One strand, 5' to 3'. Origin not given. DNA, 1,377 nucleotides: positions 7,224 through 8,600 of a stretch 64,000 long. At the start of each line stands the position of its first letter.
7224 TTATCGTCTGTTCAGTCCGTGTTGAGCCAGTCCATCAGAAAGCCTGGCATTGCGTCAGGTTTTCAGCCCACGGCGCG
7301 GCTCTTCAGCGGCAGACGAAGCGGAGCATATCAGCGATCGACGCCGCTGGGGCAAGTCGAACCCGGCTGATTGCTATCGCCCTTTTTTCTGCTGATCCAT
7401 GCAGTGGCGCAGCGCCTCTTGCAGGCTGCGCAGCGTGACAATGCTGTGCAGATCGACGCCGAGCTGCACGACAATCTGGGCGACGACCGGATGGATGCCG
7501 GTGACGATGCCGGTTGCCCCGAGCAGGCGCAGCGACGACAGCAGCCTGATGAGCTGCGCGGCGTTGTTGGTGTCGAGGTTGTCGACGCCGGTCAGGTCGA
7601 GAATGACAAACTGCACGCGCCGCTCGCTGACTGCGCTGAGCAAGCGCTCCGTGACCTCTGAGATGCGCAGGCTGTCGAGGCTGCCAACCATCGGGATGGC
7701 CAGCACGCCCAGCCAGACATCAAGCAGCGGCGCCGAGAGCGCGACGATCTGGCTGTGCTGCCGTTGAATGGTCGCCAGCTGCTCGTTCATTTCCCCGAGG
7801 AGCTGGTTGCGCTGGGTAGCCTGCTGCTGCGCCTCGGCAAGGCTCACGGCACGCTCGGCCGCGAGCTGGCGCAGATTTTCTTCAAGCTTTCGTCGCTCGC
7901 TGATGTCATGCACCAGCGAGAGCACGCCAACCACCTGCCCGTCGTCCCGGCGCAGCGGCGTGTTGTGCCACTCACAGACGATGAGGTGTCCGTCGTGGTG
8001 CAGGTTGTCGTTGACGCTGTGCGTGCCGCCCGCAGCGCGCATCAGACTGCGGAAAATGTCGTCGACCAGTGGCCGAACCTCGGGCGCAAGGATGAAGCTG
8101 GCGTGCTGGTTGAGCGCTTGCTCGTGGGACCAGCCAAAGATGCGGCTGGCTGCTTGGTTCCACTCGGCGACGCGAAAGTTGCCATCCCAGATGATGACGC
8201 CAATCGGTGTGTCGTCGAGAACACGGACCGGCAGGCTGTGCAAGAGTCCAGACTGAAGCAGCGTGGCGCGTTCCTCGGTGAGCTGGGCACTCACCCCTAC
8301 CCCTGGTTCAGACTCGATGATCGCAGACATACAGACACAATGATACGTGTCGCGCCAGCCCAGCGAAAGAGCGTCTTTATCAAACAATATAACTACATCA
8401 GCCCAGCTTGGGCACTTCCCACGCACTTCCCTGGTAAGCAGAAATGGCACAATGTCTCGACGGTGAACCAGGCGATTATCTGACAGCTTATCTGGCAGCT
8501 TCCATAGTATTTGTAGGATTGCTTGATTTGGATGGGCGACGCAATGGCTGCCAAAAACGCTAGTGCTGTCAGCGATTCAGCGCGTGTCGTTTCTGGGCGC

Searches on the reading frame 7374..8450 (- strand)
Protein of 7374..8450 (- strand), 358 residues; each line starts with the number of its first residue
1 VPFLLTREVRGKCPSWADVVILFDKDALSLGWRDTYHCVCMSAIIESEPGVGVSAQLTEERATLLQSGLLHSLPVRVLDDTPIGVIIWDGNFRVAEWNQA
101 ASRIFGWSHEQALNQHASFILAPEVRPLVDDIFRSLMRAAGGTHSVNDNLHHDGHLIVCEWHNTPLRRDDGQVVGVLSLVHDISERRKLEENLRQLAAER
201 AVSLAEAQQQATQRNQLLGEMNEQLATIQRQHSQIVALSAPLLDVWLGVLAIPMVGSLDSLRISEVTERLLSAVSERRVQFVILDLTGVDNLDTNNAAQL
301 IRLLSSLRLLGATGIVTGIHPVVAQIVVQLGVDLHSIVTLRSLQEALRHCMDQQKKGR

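Call 59: search_protein_families(library=pfam, proteins=[window:7374-8450:-], max_evalue=0.001)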
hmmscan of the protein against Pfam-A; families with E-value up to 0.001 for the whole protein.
window:7374-8450:- (358 aa): 6 families
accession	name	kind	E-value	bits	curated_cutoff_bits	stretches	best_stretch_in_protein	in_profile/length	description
PF08448.16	PAS_4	-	2.7e-16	60.2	23.1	1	78-187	1-109/110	PAS fold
PF01740.26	STAS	-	4.1e-14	52.7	22.6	1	248-341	9-101/106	STAS domain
PF00989.32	PAS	-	5.3e-14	52.6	22.6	1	75-183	4-113/113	PAS fold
PF13426.13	PAS_9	-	3e-08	34.3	27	1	84-185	3-103/103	PAS domain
PF13188.13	PAS_8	-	5.2e-06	26.6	21.8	1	76-134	5-59/65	PAS domain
PF08447.18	PAS_3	-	8.7e-06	26.4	25.6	1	96-178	3-87/89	PAS fold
